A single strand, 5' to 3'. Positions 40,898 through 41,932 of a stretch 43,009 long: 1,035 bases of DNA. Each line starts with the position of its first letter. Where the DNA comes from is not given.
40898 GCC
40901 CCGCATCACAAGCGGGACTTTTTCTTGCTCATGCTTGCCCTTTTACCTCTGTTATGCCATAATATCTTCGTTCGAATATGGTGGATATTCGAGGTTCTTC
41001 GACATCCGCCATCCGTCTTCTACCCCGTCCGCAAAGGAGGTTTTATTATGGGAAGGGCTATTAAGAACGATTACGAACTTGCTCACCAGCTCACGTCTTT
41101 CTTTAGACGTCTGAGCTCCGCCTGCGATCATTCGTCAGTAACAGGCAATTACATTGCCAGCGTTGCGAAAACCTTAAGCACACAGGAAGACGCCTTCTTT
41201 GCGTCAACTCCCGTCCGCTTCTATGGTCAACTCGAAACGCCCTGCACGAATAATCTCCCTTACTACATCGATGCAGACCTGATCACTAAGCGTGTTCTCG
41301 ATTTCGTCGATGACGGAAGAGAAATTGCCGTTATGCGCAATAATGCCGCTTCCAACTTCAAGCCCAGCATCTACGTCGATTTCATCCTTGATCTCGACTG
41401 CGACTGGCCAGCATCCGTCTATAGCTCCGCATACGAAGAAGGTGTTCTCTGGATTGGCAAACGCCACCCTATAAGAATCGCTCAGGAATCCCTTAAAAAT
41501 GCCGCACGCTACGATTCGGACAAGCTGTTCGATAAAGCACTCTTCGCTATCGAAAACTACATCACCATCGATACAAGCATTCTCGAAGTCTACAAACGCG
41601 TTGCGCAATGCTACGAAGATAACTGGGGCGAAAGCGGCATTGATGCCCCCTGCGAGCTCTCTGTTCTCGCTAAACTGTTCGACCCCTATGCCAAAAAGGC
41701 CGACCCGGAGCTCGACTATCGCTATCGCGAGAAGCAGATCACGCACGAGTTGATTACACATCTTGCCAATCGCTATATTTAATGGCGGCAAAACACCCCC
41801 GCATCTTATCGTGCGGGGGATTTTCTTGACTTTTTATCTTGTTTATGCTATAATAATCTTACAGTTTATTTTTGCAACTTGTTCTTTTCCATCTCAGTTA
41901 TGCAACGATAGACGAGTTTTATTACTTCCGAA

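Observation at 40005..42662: Three tandem, individually wired orphan genes (229, 244 and 226 aa) that look like divergent paralogs, between the recJ operon and priA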

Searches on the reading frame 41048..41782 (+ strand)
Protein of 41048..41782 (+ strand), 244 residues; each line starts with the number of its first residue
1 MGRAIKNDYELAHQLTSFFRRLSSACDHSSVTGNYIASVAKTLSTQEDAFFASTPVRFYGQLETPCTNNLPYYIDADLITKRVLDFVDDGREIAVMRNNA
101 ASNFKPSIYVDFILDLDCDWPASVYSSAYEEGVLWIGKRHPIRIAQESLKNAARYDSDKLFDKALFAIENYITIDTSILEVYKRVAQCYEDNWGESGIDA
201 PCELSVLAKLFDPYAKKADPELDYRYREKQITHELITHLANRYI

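Call 7: search_protein_families(library=pfam, proteins=[window:41048-41782:+], max_evalue=1)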
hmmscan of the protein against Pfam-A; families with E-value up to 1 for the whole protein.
window:41048-41782:+ (244 aa): 0 families

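Call 8: search_protein_families(library=ncbifam, proteins=[window:41048-41782:+], max_evalue=1)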
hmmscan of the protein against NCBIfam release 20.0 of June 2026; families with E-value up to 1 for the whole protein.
window:41048-41782:+ (244 aa): 0 families

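Call 9: search_protein_families(library=phrogs, proteins=[window:41048-41782:+], max_evalue=1)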
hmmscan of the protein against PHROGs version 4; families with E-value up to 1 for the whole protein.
window:41048-41782:+ (244 aa): 0 families

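Call 10: search_protein_families(library=padloc, proteins=[window:41048-41782:+], max_evalue=1)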
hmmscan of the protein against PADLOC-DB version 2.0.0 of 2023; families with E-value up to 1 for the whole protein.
window:41048-41782:+ (244 aa): 0 families

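Call 16: find_homologous_proteins(query=window:41048-41782:+, max_evalue=0.01)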
Query window:41048-41782:+ (244 aa): 13 proteins with E <= 0.01 among 380 candidates.
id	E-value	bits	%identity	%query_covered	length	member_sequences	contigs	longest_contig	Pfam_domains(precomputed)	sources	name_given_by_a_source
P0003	1.8e-158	543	98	100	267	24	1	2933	-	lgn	-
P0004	1.1e-105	370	67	100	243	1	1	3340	-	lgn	-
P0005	1.2e-102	361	66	100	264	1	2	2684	-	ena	-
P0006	2.6e-99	350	65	99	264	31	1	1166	-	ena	-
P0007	5.1e-97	342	66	98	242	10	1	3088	-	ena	-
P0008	2.1e-96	340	62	99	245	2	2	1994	-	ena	-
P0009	5.1e-90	319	59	99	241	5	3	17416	-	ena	-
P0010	3.3e-77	277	55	99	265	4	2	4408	-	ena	-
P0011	1.2e-75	272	54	99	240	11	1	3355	-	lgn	-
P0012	7.8e-74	266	54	100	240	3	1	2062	-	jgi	jgi:hypothetical protein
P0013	7.9e-73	263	55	99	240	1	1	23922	-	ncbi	-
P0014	3.9e-56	208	48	99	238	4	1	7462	-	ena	-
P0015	3.7e-55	205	46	99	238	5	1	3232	-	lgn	-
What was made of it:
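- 41048..41782 (+): P2 gene, 244 aa; the constant, lineage-specific occupant of the slot. Thirteen homologue clusters at 98-46% identity (call 16).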

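Call 19: find_encoding_contigs(protein=P0013, flank=10000, max_places=3)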
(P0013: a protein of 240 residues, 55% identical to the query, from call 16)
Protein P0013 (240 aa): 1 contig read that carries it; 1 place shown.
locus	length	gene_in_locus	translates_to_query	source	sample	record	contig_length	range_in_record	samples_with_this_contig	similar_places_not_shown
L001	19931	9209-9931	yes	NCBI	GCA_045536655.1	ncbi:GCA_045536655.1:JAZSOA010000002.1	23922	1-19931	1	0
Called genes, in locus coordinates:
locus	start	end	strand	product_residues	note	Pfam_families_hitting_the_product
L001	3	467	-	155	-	?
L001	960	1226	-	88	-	-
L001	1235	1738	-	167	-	PF22811:Zn_ribbon_NrdR, PF03477:ATP-cone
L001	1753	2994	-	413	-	PF00091:Tubulin, PF12327:FtsZ_C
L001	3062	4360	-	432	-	PF11104:PilM_2 (faint), PF02491:SHS2_FTSA, PF06723:MreB_Mbl (weak), PF14450:FtsA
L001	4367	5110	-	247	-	PF00557:Peptidase_M24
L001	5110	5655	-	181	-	PF00406:ADK, PF13207:AAA_17, PF13238:AAA_18, PF13671:AAA_33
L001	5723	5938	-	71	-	-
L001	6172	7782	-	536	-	PF01368:DHH, PF02272:DHHA1, PF17768:RecJ_OB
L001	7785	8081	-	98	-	-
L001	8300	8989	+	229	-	-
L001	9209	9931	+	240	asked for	-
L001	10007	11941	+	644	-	PF17764:PriA_3primeBD, PF04851:ResIII, PF13604:AAA_30, PF00270:DEAD, PF00271:Helicase_C (faint), PF18074:PriA_C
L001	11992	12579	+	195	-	PF01327:Pep_deformylase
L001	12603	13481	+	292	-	PF00551:Formyl_trans_N, PF02911:Formyl_trans_C (weak)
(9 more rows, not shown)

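Call 20: find_encoding_contigs(protein=P0009, flank=10000, max_places=3)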
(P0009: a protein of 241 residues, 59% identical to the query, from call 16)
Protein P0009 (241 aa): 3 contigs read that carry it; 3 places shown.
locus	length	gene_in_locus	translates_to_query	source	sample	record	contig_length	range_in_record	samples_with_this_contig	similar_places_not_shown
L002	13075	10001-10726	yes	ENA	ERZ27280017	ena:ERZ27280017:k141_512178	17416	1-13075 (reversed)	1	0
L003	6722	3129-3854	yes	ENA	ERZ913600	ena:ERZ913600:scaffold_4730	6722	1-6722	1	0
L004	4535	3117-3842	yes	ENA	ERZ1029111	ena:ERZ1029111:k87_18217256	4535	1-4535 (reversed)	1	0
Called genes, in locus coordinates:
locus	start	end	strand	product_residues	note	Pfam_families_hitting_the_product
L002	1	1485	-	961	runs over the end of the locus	PF00133:tRNA-synt_1, PF09334:tRNA-synt_1g (faint), PF08264:Anticodon_1, PF19302:DUF5915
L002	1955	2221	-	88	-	-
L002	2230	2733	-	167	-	PF22811:Zn_ribbon_NrdR, PF03477:ATP-cone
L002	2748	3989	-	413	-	PF00091:Tubulin, PF12327:FtsZ_C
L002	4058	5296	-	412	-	PF11104:PilM_2 (faint), PF02491:SHS2_FTSA, PF06723:MreB_Mbl (weak), PF14450:FtsA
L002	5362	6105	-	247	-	PF00557:Peptidase_M24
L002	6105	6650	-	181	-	PF00406:ADK, PF13207:AAA_17, PF13238:AAA_18, PF13671:AAA_33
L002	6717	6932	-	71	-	-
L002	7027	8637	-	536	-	PF01368:DHH, PF02272:DHHA1, PF17768:RecJ_OB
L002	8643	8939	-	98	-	-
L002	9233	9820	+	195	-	-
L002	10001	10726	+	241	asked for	-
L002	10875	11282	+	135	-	-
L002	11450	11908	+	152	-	-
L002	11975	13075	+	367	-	?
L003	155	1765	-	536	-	PF01368:DHH, PF02272:DHHA1, PF17768:RecJ_OB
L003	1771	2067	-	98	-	-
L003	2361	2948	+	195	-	-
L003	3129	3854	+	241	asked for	-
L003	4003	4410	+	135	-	-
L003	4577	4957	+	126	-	-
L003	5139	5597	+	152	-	-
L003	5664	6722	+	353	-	?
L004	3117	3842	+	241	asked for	-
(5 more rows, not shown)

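Call 21: find_encoding_contigs(protein=P0014, flank=10000, max_places=3)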
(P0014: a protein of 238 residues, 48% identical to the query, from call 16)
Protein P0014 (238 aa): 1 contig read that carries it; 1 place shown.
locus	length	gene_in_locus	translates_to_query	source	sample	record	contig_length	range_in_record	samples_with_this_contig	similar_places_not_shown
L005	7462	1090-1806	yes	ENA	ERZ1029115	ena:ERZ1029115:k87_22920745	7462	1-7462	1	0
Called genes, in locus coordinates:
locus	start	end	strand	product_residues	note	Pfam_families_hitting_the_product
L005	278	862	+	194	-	-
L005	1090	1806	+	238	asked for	-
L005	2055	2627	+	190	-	-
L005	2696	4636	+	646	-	PF17764:PriA_3primeBD, PF04851:ResIII, PF13604:AAA_30 (weak), PF00270:DEAD, PF00271:Helicase_C (faint), PF18074:PriA_C (weak)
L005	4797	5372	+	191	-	-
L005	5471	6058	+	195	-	PF01327:Pep_deformylase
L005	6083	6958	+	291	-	PF00551:Formyl_trans_N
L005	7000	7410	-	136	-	PF18908:DUF5663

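Call 24: find_encoding_contigs(protein=P0010, flank=10000, max_places=3)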
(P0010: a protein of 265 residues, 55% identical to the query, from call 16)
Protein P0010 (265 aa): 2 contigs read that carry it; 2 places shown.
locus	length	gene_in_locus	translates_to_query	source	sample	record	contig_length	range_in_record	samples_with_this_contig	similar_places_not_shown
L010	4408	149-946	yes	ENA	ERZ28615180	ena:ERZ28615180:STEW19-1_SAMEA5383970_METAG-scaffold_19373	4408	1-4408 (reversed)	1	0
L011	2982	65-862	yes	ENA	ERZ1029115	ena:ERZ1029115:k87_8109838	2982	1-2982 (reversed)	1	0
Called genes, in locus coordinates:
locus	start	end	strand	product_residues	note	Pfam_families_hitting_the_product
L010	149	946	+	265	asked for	-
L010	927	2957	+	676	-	PF17764:PriA_3primeBD, PF00270:DEAD, PF04851:ResIII, PF13604:AAA_30 (weak), PF00271:Helicase_C (faint), PF18074:PriA_C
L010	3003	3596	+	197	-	PF01327:Pep_deformylase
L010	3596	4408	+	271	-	?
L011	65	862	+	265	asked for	-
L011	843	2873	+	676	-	PF17764:PriA_3primeBD, PF00270:DEAD, PF04851:ResIII, PF13604:AAA_30 (weak), PF00271:Helicase_C (faint), PF18074:PriA_C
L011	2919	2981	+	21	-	?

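Call 38: find_related_loci(query=A5, collection=genome_contigs, flank=6000)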
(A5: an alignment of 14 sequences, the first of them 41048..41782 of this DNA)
Query A5 (244 aa) in genome_contigs; peptide patterns used: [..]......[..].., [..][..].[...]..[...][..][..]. (x = any residue, [..] = any of these).
43 stretches matched a pattern; 7 encode a relative of the query (tblastn E <= 1e-3); 7 distinct loci.
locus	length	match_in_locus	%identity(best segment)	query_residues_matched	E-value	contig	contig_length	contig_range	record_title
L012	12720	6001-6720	67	1-241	6e-105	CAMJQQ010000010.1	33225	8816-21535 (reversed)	MAG: uncultured Candidatus Saccharibacteria bacterium isolate SRR12081296_bin.6_metaWRAP_v1.3_MAG genome assembly, conti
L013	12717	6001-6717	63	1-241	2e-102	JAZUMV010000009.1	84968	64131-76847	MAG: Candidatus Nanosyncoccaceae bacterium isolate T1900044890_TS20190356.MAGScoT_cleanbin_000048 SGB_3257_k141_852967,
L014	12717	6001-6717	55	1-242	2e-79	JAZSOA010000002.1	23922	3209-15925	MAG: Candidatus Nanosyncoccaceae bacterium isolate T1900044549_TS20190015.MAGScoT_cleanbin_000074 SGB_198_k141_749546, w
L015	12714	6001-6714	45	1-241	8e-56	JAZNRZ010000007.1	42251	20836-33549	MAG: Candidatus Nanosyncoccaceae bacterium isolate T1900044811_TS20190277.MAGScoT_cleanbin_000059 SGB_2789_k141_2350924,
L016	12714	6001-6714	45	1-241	8e-55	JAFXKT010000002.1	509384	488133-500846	Candidatus Saccharibacteria bacterium isolate RGIG6504 Sheep_Rectum.Co__c620513, whole genome shotgun sequence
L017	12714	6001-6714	45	1-241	2e-54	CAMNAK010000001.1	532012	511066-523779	MAG: uncultured Candidatus Saccharibacteria bacterium isolate SRR873598_bin.145_metaWRAP_v1.3_MAG genome assembly, conti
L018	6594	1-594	45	41-241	3e-47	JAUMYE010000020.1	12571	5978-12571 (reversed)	MAG: Candidatus Saccharibacteria bacterium isolate S16M_St_8 NODE_1494_length_12571_cov_5.385187, whole genome shotgun s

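Call 43: search_protein_representatives(alignment_id=A5)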
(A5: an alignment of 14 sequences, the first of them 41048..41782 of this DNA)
Query: 14 sequences, 241 profile positions. Proteins with E-value up to 0.001 (for the whole library): 9; up to 1e-10: 5; up to 1e-30: 5. The best 9 are listed.
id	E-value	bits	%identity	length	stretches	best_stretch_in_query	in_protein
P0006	4.0e-123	426.2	-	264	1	1-241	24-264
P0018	3.0e-96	338.2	-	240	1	1-241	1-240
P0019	8.6e-65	235.2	-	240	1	1-237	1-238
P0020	7.9e-61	222.2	-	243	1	1-236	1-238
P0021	1.4e-56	208.4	-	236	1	1-237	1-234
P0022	6.7e-10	55.5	-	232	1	1-224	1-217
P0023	2.3e-09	53.8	-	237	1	15-237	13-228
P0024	3.5e-06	43.4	-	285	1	101-235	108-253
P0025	2.2e-04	37.4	-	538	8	171-191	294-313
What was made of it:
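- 41048..41782 (+): Only 9 hits among 1.84 billion representatives (call 43).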

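Call 45: predict_structure(alignment_id=A5)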
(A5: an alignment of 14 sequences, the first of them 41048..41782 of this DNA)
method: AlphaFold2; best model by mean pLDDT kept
length: 244 residues; sequences in the alignment: 14
mean_pLDDT: 78.5   pTM: 0.83
mean pLDDT of the five models: 78.5, 77.7, 76.1, 74.0, 68.4
residues with pLDDT >= 90: 50; 70-90: 140; 50-70: 31; < 50: 23
segments of 3 or more residues with pLDDT < 50: 92-112
pLDDT, mean of each block of 10 residues (from residue 1): 81 93 89 85 86 70 87 87 68 40 43 52 66 72 90 87 91 84 86 77 87 88 86 89 83
secondary structure, 60 per line:
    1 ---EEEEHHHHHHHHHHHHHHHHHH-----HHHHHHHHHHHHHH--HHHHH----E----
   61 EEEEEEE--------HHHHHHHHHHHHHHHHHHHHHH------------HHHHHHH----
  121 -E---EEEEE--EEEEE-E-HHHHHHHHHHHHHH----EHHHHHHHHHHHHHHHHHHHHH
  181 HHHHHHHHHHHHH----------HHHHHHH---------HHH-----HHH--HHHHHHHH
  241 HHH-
elements in order: E4-7 H8-25 H31-44 H47-51 E61-67 H76-97 H110-116 E126-130 E133-137 H141-154 H160-193 H204-210 H233-243
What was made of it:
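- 41048..41782 (+): The AF2 model has pLDDT 78.5 and pTM 0.83 (call 45).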

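Call 49: fold_search(model_id=the predicted structure, library=pdb)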
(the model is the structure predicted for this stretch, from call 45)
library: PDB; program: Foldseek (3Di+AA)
matches with E <= 10: 156; with E <= 0.001: 0
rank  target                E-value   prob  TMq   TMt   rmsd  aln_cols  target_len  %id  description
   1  6duw                  3.6e-01  0.14  0.18  0.21  21.3       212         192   14  Crystal structure of the alpha-N-catenin actin-binding domain H1 mutant (released 2018-12-19)
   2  5cwp                  1.2e+00  0.08  0.21  0.22  13.8       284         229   10  Crystal structure of de novo designed helical repeat protein DHR79 (released 2015-12-16)
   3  2q13                  1.4e+00  0.06  0.16  0.11  33.6       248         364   11  Crystal structure of BAR-PH domain of APPL1 (released 2007-08-14)
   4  9k82_A                1.8e+00  0.08  0.20  0.24  13.1       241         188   14  Cryo-EM structure of designed zinc-induced filament Fiber-n5-Zn1-HEHE-917 (released 2025-10-29)
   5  5jb3_H                1.8e+00  0.06  0.18  0.20  13.2       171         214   15  Cryo-EM structure of a full archaeal ribosomal translation initiation complex in the P-REMOTE conformation (released 2016-11-30)
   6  6mcw                  1.8e+00  0.04  0.15  0.10  18.2       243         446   12  Crystal structure of the P450 domain of the CYP51-ferredoxin fusion protein from Methylococcus capsulatus, complex with  (released 2019-07-10)
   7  5nd8_g                1.9e+00  0.06  0.15  0.21  12.4       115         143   14  Hibernating ribosome from Staphylococcus aureus (Unrotated state) (released 2017-06-28)
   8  3ci1                  2.0e+00  0.10  0.19  0.24  15.0       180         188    9  Structure of the PduO-type ATP:co(I)rrinoid adenosyltransferase from Lactobacillus reuteri complexed with four-coordinat (released 2008-05-27)
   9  6jmk_B                2.0e+00  0.06  0.15  0.22  12.9       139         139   16  Ribosomal protein S7 from Mycobacterium tuberculosis (released 2019-03-20)
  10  4k1o                  2.0e+00  0.06  0.17  0.19  21.5       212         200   16  Crystal structure of the alphaN-catenin actin-binding domain (released 2013-05-01)
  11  7qca_SF0              2.3e+00  0.05  0.15  0.18  11.9       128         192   16  Spraguea lophii ribosome (released 2022-11-30)
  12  3ci4                  2.4e+00  0.09  0.19  0.24  15.0       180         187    9  Structure of the PduO-type ATP:co(I)rrinoid adenosyltransferase from Lactobacillus reuteri complexed with four-coordinat (released 2008-05-27)
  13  6v3e_g                2.4e+00  0.08  0.17  0.25  12.1       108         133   12  Cryo-EM structure of the Acinetobacter baumannii Ribosome: 30S subunit (released 2020-02-05)
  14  8p6p_F                2.4e+00  0.06  0.17  0.22  12.0       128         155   14  Mycoplasma pneumoniae small ribosomal subunit in chloramphenicol-treated cells (released 2024-11-20)
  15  9fhl_H                2.4e+00  0.04  0.14  0.17  12.5       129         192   12  High-resolution cryo-EM structure of Saccharolobus solfataricus 30S ribosomal subunit bound to mRNA and initiator tRNA (released 2025-01-15)
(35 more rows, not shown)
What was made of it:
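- On Primosome accessory proteins (DnaD/DnaB_2, PriB, DnaT): Foldseek against PDB gave a best E of 0.36 and TM 0.18 (call 49).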

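Call 55: find_encoding_contigs(protein=P0022, flank=8000, max_places=3)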
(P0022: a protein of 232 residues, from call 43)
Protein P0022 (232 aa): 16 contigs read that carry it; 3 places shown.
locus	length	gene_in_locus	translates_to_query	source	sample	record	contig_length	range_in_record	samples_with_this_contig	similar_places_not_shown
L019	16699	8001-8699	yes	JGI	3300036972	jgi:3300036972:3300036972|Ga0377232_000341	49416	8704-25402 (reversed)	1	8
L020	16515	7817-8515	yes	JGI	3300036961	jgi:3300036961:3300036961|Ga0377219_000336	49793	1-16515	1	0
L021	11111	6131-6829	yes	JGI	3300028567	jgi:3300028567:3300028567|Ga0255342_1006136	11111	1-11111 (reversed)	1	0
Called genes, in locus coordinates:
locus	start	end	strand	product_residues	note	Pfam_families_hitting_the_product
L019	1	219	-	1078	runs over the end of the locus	PF00133:tRNA-synt_1, PF09334:tRNA-synt_1g (faint), PF08264:Anticodon_1, PF19302:DUF5915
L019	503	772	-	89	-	-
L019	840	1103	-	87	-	-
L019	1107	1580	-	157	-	PF22811:Zn_ribbon_NrdR, PF03477:ATP-cone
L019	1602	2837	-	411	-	PF00091:Tubulin, PF12327:FtsZ_C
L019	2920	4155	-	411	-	PF11104:PilM_2 (faint), PF02491:SHS2_FTSA, PF06723:MreB_Mbl, PF14450:FtsA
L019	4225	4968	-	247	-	PF00557:Peptidase_M24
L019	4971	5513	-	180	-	PF00406:ADK, PF13207:AAA_17, PF13238:AAA_18, PF13671:AAA_33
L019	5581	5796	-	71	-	-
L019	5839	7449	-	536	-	PF01368:DHH, PF02272:DHHA1, PF17768:RecJ_OB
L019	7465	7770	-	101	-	-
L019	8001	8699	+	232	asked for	-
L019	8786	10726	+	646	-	PF17764:PriA_3primeBD, PF04851:ResIII, PF13604:AAA_30 (weak), PF00270:DEAD, PF00271:Helicase_C (faint), PF18074:PriA_C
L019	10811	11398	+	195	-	PF01327:Pep_deformylase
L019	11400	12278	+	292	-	PF00551:Formyl_trans_N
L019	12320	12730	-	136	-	PF18908:DUF5663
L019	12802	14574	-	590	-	PF04760:IF2_N, PF00009:GTP_EFTU, PF00025:Arf (weak), PF01926:MMR_HSR1, PF02421:FeoB_N (weak), PF09439:SRPRB (weak), PF22042:EF-G_D2, PF11987:IF-2, +1 more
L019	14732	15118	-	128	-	-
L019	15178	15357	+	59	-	-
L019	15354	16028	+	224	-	PF01027:Bax1-I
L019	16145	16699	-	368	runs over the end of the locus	PF21710:Spt6_S1 (faint), PF00575:S1, PF23459:S1_RRP5 (faint), PF00575:S1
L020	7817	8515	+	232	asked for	-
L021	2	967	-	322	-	?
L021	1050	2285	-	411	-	PF11104:PilM_2 (faint), PF02491:SHS2_FTSA, PF06723:MreB_Mbl, PF14450:FtsA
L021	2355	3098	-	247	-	PF00557:Peptidase_M24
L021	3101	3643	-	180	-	PF00406:ADK, PF13207:AAA_17, PF13238:AAA_18, PF13671:AAA_33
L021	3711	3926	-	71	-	-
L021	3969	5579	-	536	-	PF01368:DHH, PF02272:DHHA1, PF17768:RecJ_OB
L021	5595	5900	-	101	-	-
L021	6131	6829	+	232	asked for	-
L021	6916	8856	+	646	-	PF17764:PriA_3primeBD, PF04851:ResIII, PF13604:AAA_30 (weak), PF00270:DEAD, PF00271:Helicase_C (faint), PF18074:PriA_C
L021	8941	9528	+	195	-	PF01327:Pep_deformylase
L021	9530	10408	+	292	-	PF00551:Formyl_trans_N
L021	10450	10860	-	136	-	PF18908:DUF5663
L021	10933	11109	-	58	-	?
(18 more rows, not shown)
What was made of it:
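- The whole ftsZ-to-fmt region is syntenic, so adjacency carries little information (calls 19, 20, 55).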

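Call 60: fold_search(model_id=the predicted structure, library=viral)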
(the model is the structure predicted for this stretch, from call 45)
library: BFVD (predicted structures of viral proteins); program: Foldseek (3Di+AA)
matches with E <= 10: 88; with E <= 0.001: 0
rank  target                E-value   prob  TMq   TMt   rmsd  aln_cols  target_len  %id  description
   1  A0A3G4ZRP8            4.3e-01  0.13  0.18  0.21  17.2       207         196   12  Uncharacterized protein [Dasosvirus sp.]
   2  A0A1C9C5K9            6.5e-01  0.04  0.12  0.14  17.2       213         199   13  Uncharacterized protein [Heterosigma akashiwo virus 01]
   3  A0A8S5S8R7            8.8e-01  0.03  0.10  0.03  39.6       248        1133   14  Chromosome segregation ATPase [Phage sp. ctGns7]
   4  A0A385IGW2            1.3e+00  0.11  0.17  0.13  15.9       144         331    8  (no name in the UniProt tables at hand)
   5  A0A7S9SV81            1.9e+00  0.03  0.12  0.13  16.9       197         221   12  (no name in the UniProt tables at hand)
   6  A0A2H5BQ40            2.1e+00  0.01  0.10  0.11  23.6       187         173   11  Uncharacterized protein [Vibrio phage Vp_R1]
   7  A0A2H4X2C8            2.2e+00  0.02  0.11  0.15  15.5       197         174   12  Uncharacterized protein [Flamingopox virus FGPVKD09]
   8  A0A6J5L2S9            2.2e+00  0.02  0.15  0.07  23.9       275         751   13  Uncharacterized protein [uncultured Caudovirales phage]
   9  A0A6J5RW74            2.3e+00  0.03  0.17  0.18  23.7       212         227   12  Uncharacterized protein [uncultured Caudovirales phage]
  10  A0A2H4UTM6            2.4e+00  0.02  0.14  0.16  17.5       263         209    9  Uncharacterized protein [Bodo saltans virus]
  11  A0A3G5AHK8            2.4e+00  0.02  0.15  0.10  20.7       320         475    9  Uncharacterized protein [Sylvanvirus sp.]
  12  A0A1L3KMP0            2.4e+00  0.02  0.15  0.06  22.9       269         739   10  Putative glycoprotein [Beihai hermit crab virus 3]
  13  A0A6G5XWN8            2.6e+00  0.03  0.20  0.18  16.7       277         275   11  (no name in the UniProt tables at hand)
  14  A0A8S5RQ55            2.6e+00  0.03  0.18  0.16  19.9       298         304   13  Uncharacterized protein [virus sp. ctrcb4]
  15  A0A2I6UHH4            2.8e+00  0.04  0.13  0.19  14.5       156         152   12  (no name in the UniProt tables at hand)
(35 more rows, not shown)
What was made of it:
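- Tried and rejected: Foldseek of the P2 model against PDB and BFVD: best E 0.36 and 0.43, TM about 0.2 (calls 49, 60).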

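Call 63: search_solved_structures(query=A6, max_evalue=10)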
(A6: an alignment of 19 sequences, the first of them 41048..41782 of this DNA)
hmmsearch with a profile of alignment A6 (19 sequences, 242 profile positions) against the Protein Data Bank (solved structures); distinct sequences matched with E-value up to 10: 0.
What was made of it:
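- On Primosome accessory proteins (DnaD/DnaB_2, PriB, DnaT): PDB profile search gave none at E<=10 (call 63).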
